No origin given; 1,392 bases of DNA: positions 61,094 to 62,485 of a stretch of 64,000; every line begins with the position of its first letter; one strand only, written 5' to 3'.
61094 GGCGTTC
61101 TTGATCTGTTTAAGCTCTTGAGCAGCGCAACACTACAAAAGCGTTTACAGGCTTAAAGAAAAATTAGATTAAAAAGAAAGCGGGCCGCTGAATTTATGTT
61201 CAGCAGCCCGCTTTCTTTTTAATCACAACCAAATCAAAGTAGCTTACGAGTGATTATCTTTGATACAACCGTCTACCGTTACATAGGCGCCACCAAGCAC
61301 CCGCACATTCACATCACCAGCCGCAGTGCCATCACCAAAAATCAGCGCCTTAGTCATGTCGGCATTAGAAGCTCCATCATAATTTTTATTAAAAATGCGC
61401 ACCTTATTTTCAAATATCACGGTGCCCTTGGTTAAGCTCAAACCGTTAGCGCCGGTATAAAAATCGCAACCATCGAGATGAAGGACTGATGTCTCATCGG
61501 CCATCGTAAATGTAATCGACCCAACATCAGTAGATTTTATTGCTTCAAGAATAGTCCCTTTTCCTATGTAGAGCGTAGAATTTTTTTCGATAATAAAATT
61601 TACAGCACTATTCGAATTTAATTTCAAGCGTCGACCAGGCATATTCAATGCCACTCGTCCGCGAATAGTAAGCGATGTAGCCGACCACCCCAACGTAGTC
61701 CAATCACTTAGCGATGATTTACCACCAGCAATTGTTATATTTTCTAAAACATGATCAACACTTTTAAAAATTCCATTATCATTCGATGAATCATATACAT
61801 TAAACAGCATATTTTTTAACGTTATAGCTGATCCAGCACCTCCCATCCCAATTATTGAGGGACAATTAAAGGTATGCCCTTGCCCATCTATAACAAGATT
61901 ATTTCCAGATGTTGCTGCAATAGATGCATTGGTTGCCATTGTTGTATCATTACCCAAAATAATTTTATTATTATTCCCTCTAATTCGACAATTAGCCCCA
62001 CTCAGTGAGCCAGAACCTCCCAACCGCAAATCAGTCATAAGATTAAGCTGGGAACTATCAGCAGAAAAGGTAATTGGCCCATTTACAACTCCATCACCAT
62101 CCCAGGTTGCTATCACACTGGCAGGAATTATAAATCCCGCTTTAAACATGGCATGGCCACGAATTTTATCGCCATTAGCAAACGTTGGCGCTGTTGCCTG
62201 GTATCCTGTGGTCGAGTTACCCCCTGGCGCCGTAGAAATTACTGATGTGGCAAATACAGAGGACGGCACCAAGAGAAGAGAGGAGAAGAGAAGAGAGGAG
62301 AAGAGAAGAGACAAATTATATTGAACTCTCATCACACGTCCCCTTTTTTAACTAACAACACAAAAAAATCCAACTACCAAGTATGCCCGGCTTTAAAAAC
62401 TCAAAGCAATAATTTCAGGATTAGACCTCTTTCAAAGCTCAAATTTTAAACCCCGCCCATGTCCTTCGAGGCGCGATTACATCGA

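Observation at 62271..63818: CTCTT pentamer tract in the leader-peptide codons of two tandem surface-protein paralogues, as in Neisseria opa: 8 units in frame, 6 units out of frame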

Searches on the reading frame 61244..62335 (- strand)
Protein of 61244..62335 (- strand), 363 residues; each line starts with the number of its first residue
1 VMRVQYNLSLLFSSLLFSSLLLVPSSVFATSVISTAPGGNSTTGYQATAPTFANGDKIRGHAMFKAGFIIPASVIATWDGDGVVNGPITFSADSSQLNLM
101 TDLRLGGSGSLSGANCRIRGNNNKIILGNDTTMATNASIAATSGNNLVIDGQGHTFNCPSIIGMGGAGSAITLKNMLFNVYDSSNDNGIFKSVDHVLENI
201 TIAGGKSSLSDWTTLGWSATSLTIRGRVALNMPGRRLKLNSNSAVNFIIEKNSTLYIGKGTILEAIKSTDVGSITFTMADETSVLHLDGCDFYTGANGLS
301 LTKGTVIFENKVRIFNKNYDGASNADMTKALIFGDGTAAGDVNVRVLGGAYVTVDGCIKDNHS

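Call 6: search_protein_families(library=pfam, proteins=[window:61244-62335:-], max_evalue=1)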
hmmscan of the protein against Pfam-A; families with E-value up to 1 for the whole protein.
window:61244-62335:- (363 aa): 2 families
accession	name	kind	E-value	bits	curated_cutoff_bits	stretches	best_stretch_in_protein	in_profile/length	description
PF21300.2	LbR_Ice_bind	-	0.0099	16.4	30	1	111-157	24-68/97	Grass antifreeze beta roll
PF20585.4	Pectate_lyase_5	-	0.027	15.1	24.3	1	98-203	23-89/126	Putative pectate lyase-like adhesive domain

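Call 7: find_homologous_proteins(query=window:61247-62335:-)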
Query window:61247-62335:- (363 aa): 46 proteins with E <= 0.001 among 8000 candidates.
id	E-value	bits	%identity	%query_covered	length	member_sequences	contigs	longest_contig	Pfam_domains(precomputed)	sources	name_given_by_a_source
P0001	8.6e-231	783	100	100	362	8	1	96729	-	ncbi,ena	-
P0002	7.2e-186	635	87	94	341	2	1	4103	-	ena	-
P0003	5.0e-179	613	80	100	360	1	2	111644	-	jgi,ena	jgi:hypothetical protein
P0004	4.9e-164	564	76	100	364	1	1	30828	-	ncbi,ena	-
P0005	9.4e-149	513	67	100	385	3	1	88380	-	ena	-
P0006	3.1e-109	383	80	64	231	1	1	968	-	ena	-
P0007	6.5e-86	307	52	94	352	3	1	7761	-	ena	-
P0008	3.4e-85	304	47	96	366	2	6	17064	-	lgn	-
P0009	2.7e-77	278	48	94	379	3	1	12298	-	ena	-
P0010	7.0e-77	277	45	98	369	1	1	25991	-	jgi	jgi:hypothetical protein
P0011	9.1e-76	273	47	93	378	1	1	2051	-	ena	-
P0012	2.3e-74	269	46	98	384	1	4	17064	-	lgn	-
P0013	8.3e-74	267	47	96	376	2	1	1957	-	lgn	-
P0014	4.0e-73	265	47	94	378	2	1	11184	-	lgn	-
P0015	2.4e-71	259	46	94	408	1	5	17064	-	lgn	-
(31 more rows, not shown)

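Call 10: find_encoding_contigs(protein=P0001, flank=10000, max_places=10)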
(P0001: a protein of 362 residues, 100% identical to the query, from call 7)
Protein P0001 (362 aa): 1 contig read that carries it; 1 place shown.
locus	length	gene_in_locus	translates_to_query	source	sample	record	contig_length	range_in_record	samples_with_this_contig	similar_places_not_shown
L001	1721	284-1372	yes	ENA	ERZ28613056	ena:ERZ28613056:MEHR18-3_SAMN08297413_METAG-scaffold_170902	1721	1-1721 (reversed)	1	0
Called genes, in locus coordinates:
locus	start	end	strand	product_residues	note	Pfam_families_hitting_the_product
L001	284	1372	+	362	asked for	-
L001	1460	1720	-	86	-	?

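Call 11: find_encoding_contigs(protein=P0004, flank=10000, max_places=6)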
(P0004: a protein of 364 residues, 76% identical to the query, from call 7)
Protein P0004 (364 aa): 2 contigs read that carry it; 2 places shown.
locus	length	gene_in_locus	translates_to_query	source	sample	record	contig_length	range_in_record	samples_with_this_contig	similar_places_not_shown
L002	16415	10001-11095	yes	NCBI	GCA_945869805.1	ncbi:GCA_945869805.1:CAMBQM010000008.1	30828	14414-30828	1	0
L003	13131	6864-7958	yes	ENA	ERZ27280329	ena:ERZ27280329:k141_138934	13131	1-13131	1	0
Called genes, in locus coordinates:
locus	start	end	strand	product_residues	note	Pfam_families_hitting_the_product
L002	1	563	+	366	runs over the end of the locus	PF03772:Competence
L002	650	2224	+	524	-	PF03415:Peptidase_C11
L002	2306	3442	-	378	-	PF00877:NLPC_P60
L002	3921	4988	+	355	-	PF08529:NusA_N, PF13184:KH_NusA_1st, PF26594:KH_NusA_2nd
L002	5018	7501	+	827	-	PF04760:IF2_N, PF00009:GTP_EFTU, PF00071:Ras (weak), PF01926:MMR_HSR1, PF03144:GTP_EFTU_D2 (faint), PF22042:EF-G_D2, PF11987:IF-2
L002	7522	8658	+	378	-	PF02606:LpxK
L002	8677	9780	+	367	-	PF00953:Glycos_transf_4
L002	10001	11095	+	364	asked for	-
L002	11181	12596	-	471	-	PF00749:tRNA-synt_1c, PF19269:Anticodon_2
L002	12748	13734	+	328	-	PF00291:PALP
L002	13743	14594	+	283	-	PF01678:DAP_epimerase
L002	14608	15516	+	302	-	PF01791:DeoC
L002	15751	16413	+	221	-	?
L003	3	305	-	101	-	?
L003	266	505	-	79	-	-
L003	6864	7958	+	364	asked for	-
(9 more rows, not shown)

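Call 12: find_encoding_contigs(protein=P0003, flank=10000, max_places=6)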
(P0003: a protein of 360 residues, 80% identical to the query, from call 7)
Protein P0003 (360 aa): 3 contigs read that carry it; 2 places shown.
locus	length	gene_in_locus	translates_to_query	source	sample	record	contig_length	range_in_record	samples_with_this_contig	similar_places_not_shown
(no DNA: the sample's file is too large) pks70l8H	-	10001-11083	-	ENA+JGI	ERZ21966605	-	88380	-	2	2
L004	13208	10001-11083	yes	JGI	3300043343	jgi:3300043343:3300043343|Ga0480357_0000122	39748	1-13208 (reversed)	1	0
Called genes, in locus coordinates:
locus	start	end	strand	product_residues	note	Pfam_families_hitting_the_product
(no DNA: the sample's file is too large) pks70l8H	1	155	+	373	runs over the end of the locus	PF03772:Competence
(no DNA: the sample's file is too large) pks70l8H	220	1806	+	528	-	PF03415:Peptidase_C11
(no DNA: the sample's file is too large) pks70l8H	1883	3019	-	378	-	PF00877:NLPC_P60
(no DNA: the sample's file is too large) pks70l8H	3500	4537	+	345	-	PF08529:NusA_N, PF13184:KH_NusA_1st, PF26594:KH_NusA_2nd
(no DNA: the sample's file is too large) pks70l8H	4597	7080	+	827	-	PF04760:IF2_N, PF00009:GTP_EFTU, PF00071:Ras (weak), PF01926:MMR_HSR1, PF03144:GTP_EFTU_D2 (faint), PF22042:EF-G_D2, PF11987:IF-2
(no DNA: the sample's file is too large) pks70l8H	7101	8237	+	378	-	PF02606:LpxK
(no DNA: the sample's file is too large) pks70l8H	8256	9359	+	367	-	PF00953:Glycos_transf_4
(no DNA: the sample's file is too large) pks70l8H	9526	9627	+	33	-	-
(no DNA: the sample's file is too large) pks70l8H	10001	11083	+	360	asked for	-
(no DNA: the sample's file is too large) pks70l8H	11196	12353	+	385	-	-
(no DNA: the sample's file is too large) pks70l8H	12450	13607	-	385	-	-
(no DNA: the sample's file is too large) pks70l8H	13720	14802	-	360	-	-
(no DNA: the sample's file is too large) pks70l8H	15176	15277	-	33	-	-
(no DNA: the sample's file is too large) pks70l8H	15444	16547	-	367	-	PF00953:Glycos_transf_4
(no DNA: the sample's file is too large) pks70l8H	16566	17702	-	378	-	PF02606:LpxK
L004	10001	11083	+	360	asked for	-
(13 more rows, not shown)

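Call 13: find_encoding_contigs(protein=P0005, flank=10000, max_places=6)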
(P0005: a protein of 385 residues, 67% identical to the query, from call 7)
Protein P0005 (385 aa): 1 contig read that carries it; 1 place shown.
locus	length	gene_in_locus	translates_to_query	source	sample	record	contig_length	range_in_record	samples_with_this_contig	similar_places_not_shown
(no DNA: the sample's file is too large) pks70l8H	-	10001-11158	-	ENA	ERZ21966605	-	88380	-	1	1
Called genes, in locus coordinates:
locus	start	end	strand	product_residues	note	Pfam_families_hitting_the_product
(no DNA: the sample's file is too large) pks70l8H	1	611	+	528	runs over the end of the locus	PF03415:Peptidase_C11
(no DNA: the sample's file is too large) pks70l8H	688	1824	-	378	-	PF00877:NLPC_P60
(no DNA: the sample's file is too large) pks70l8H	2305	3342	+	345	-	PF08529:NusA_N, PF13184:KH_NusA_1st, PF26594:KH_NusA_2nd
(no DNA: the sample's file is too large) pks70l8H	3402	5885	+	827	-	PF04760:IF2_N, PF00009:GTP_EFTU, PF00071:Ras (weak), PF01926:MMR_HSR1, PF03144:GTP_EFTU_D2 (faint), PF22042:EF-G_D2, PF11987:IF-2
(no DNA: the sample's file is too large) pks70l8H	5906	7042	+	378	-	PF02606:LpxK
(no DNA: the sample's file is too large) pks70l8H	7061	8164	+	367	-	PF00953:Glycos_transf_4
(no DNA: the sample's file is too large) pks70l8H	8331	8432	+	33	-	-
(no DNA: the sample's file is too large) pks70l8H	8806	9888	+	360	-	-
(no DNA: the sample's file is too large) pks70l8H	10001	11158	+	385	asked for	-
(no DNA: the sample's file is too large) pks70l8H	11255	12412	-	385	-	-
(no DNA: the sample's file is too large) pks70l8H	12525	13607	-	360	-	-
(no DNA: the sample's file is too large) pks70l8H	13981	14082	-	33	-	-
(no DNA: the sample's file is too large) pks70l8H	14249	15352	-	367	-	PF00953:Glycos_transf_4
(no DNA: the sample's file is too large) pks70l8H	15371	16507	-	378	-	PF02606:LpxK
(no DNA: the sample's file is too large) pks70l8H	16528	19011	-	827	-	PF04760:IF2_N, PF00009:GTP_EFTU, PF00071:Ras (weak), PF01926:MMR_HSR1, PF03144:GTP_EFTU_D2 (faint), PF22042:EF-G_D2, PF11987:IF-2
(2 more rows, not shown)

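Call 17: find_encoding_contigs(protein=P0002, flank=10000, max_places=10)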
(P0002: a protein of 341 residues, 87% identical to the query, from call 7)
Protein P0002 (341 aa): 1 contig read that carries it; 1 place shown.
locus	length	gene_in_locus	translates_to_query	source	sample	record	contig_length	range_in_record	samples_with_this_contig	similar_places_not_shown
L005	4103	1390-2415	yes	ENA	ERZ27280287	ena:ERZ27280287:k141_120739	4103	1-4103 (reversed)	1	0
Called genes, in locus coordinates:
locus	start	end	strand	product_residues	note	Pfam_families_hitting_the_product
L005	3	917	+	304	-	?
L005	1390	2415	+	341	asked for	-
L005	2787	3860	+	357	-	-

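Call 18: find_encoding_contigs(protein=P0007, flank=10000, max_places=10)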
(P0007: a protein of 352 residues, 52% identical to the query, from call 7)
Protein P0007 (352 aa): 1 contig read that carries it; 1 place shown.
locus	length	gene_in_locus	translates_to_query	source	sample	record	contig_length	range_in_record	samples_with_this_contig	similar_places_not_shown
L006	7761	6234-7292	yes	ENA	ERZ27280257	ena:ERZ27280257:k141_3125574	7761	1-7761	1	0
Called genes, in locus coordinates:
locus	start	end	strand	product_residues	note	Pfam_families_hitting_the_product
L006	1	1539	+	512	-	?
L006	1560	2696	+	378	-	PF02606:LpxK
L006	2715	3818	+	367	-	PF00953:Glycos_transf_4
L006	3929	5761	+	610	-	PF09820:AAA-ATPase_like, PF08011:PDDEXK_9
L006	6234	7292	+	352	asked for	-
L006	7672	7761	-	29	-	?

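Call 23: find_related_loci(query=A1, collection=genome_contigs, flank=6000)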
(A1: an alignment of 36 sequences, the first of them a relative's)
Query A1 (362 aa) in genome_contigs; peptide patterns used: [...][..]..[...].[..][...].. (x = any residue, [..] = any of these).
11 stretches matched a pattern, but none encodes a relative of the query by tblastn (E <= 1e-3).

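Call 24: find_related_loci(query=A1, collection=metagenome_contigs, flank=6000)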
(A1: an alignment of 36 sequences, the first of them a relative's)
Query A1 (362 aa) in metagenome_contigs; peptide patterns used: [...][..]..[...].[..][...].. (x = any residue, [..] = any of these).
17 stretches matched a pattern, but none encodes a relative of the query by tblastn (E <= 1e-3).

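Call 25: list_cluster_members(proteins=[P0001, P0002, P0007, P0005, P0003, P0004, P0006])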
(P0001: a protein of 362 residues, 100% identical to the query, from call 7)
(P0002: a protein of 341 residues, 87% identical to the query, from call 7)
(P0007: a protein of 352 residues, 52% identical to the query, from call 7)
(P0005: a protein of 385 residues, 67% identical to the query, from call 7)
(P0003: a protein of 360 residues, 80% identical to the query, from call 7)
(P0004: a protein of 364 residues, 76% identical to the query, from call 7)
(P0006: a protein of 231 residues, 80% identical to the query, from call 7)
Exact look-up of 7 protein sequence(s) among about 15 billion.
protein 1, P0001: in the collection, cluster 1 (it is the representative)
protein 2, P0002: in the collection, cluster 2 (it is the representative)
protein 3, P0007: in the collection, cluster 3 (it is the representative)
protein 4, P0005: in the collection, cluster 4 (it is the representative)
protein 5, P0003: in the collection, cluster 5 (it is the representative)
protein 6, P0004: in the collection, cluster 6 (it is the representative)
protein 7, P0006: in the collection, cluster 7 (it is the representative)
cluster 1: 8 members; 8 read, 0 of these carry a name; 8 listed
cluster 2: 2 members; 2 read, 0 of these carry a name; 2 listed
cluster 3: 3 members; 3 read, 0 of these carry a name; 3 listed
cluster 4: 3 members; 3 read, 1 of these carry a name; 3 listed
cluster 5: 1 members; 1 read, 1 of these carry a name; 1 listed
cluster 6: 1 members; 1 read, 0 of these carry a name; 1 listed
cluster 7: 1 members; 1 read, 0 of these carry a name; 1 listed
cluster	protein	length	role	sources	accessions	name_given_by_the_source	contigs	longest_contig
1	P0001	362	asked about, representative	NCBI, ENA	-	-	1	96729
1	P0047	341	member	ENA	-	-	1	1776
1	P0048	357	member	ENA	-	-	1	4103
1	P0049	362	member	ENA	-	-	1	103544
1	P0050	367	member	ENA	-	-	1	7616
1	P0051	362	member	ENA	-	-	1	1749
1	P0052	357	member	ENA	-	-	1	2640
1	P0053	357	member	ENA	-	-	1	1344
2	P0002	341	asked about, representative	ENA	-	-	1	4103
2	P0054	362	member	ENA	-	-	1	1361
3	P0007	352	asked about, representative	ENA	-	-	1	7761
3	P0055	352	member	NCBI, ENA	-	-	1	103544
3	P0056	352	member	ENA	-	-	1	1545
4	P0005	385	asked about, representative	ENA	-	-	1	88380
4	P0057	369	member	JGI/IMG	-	hypothetical protein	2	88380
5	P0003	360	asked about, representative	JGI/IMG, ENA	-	hypothetical protein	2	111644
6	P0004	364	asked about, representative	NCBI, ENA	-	-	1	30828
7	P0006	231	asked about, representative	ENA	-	-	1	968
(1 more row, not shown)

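Call 28: find_encoding_contigs(protein=P0050, flank=10000, max_places=6)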
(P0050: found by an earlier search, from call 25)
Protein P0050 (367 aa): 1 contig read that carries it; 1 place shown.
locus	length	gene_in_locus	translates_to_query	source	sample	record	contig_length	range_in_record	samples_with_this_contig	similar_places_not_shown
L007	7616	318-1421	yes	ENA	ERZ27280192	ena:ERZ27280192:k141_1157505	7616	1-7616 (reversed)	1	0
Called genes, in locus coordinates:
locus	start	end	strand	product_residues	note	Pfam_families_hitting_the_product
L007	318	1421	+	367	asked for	-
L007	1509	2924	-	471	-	PF00749:tRNA-synt_1c, PF19269:Anticodon_2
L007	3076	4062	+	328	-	PF00291:PALP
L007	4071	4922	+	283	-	PF01678:DAP_epimerase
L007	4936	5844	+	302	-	PF01791:DeoC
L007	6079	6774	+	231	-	PF18306:LDcluster4 (weak), PF03641:Lysine_decarbox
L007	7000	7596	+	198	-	-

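Call 29: find_encoding_contigs(protein=P0047, flank=10000, max_places=6)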
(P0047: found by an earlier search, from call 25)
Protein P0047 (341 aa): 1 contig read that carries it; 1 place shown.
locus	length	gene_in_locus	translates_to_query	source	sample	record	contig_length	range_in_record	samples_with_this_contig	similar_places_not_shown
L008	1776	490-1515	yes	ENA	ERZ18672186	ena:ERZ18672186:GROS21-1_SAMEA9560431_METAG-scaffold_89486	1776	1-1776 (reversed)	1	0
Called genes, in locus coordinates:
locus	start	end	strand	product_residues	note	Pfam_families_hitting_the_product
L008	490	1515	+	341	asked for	-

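Call 30: find_encoding_contigs(protein=P0049, flank=10000, max_places=6)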
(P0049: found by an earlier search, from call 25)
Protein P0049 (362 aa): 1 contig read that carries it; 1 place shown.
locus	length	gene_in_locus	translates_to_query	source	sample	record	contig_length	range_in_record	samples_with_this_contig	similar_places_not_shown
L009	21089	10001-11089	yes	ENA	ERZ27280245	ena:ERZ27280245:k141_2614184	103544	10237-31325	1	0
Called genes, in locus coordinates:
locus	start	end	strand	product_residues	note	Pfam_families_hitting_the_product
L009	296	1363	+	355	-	PF08529:NusA_N, PF13184:KH_NusA_1st, PF26594:KH_NusA_2nd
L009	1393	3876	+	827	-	PF04760:IF2_N, PF00009:GTP_EFTU, PF00071:Ras (weak), PF01926:MMR_HSR1, PF03144:GTP_EFTU_D2 (faint), PF22042:EF-G_D2, PF11987:IF-2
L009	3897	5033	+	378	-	PF02606:LpxK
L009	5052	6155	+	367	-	PF00953:Glycos_transf_4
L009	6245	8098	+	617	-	PF09820:AAA-ATPase_like, PF08011:PDDEXK_9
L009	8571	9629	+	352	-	-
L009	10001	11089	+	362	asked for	-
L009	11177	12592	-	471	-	PF00749:tRNA-synt_1c, PF19269:Anticodon_2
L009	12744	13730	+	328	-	PF00291:PALP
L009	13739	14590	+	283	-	PF01678:DAP_epimerase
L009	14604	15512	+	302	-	PF01791:DeoC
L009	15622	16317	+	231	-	PF18306:LDcluster4 (weak), PF03641:Lysine_decarbox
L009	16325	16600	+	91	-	-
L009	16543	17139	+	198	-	-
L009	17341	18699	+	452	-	-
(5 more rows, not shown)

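Call 42: predict_structure(alignment_id=A1)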
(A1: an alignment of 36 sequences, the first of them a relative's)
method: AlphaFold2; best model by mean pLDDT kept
length: 362 residues; sequences in the alignment: 36
mean_pLDDT: 85.1   pTM: 0.83
mean pLDDT of the five models: 85.1, 84.8, 84.0, 83.6, 83.3
residues with pLDDT >= 90: 195; 70-90: 105; 50-70: 53; < 50: 9
segments of 3 or more residues with pLDDT < 50: 25-27, 36-40
pLDDT, mean of each block of 10 residues (from residue 1): 65 72 53 51 72 91 92 93 92 89 94 85 95 71 86 86 68 94 70 92 80 82 97 88 92 97 74 91 98 92 97 92 89 96 92 93 89
secondary structure, 60 per line:
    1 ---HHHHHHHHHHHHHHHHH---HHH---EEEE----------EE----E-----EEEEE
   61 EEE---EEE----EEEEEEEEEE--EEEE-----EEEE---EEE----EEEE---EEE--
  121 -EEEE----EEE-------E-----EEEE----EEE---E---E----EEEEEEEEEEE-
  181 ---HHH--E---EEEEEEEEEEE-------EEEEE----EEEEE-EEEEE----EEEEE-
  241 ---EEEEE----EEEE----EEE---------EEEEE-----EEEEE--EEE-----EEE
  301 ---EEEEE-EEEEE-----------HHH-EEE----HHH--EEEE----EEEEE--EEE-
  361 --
elements in order: H4-20 E30-33 E56-63 E67-69 E74-83 E86-89 E95-98 E102-104 E109-112 E116-118 E122-125 E130-132 E146-149 E154-156 E169-179 E193-203 E211-215 E220-224 E226-230 E235-239 E244-248 E253-256 E261-263 E273-277 E283-287 E290-292 E298-300 E304-308 E310-314 E330-332 E342-345 E350-354 E357-359

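Call 46: fold_search(model_id=the predicted structure, library=pdb)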
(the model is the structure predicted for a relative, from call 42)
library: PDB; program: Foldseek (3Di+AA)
matches with E <= 10: 289; with E <= 0.001: 0
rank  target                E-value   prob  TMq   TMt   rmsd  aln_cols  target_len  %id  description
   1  4xkv                  8.3e-02  0.15  0.19  0.14  16.1       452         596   10  Tailspike protein mutant D339N of E. coli bacteriophage HK620 (released 2016-01-20)
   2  4xlh                  9.2e-02  0.33  0.26  0.19  14.4       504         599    9  Tailspike protein double mutant D339A/E372A of E. coli bacteriophage HK620 (released 2016-01-20)
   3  6gvp_A                1.2e-01  0.33  0.25  0.18  13.5       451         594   10  TAILSPIKE PROTEIN MUTANT E372Q (DELTA N471/S472) OF E. COLI BACTERIOPHAGE HK620 IN COMPLEX WITH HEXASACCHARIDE (released 2018-07-11)
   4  6f7k_A                1.2e-01  0.16  0.19  0.14  15.7       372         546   13  Crystal structure of Dettilon tailspike protein (gp208) (released 2018-12-19)
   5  7o7a_B                1.3e-01  0.16  0.21  0.19  14.6       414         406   10  Structure of the PL6 family alginate lyase Pedsa0632 from Pseudopedobacter saltans (released 2021-07-28)
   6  7koh_D                1.4e-01  0.10  0.15  0.12  22.6       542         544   10  Crystal structure of antigen 43 from Escherichia coli EDL933 (released 2022-03-09)
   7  6f7k_B                1.5e-01  0.21  0.23  0.17  15.2       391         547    9  Crystal structure of Dettilon tailspike protein (gp208) (released 2018-12-19)
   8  7kob                  1.7e-01  0.13  0.18  0.18  14.1       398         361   12  Crystal structure of antigen 43b from Escherichia coli CFT073 (released 2022-03-09)
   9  1wxr                  1.9e-01  0.21  0.23  0.11  13.4       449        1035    8  Crystal structure of Heme Binding protein, an autotransporter hemoglobine protease from pathogenic Escherichia coli (released 2005-03-01)
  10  5ny0                  2.1e-01  0.21  0.27  0.28  12.6       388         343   11  L. reuters 100-23 SRRP (released 2018-03-21)
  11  5nxk_A                2.1e-01  0.16  0.20  0.23  15.0       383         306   10  L. reuteri 53608 SRRP (released 2018-03-21)
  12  4xlc                  2.1e-01  0.12  0.20  0.15  16.3       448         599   11  Tailspike protein double mutant D339N/E372A of E. coli bacteriophage HK620 (released 2016-01-20)
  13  7dmk_D                2.1e-01  0.08  0.17  0.10  23.0       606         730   10  PL6 alginate lyase BcAlyPL6 (released 2021-10-06)
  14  7koh_B                2.1e-01  0.06  0.13  0.10  21.0       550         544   11  Crystal structure of antigen 43 from Escherichia coli EDL933 (released 2022-03-09)
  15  9ozl_C                2.2e-01  0.21  0.27  0.27  12.8       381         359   10  Crystal structure of the polysaccharide lyase RbmB from Vibrio cholerae (released 2026-03-11)
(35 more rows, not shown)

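Call 55: find_encoding_contigs(protein=P0056, flank=10000, max_places=6)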
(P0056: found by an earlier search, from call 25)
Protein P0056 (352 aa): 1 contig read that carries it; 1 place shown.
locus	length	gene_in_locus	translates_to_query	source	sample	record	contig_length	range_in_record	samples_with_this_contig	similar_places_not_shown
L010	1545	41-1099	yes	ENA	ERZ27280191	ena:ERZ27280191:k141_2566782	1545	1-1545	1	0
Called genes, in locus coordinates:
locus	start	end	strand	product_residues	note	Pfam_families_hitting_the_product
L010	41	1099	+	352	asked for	-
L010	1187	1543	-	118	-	?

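Call 56: find_encoding_contigs(protein=P0052, flank=10000, max_places=6)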
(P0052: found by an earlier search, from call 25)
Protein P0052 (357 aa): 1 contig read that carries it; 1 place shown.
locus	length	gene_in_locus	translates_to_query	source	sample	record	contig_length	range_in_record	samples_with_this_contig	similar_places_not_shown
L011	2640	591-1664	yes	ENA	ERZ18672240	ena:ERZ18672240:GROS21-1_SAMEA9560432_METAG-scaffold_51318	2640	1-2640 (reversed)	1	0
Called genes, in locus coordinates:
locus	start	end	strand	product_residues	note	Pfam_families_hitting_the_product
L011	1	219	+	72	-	?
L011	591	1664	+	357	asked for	-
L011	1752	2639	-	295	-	?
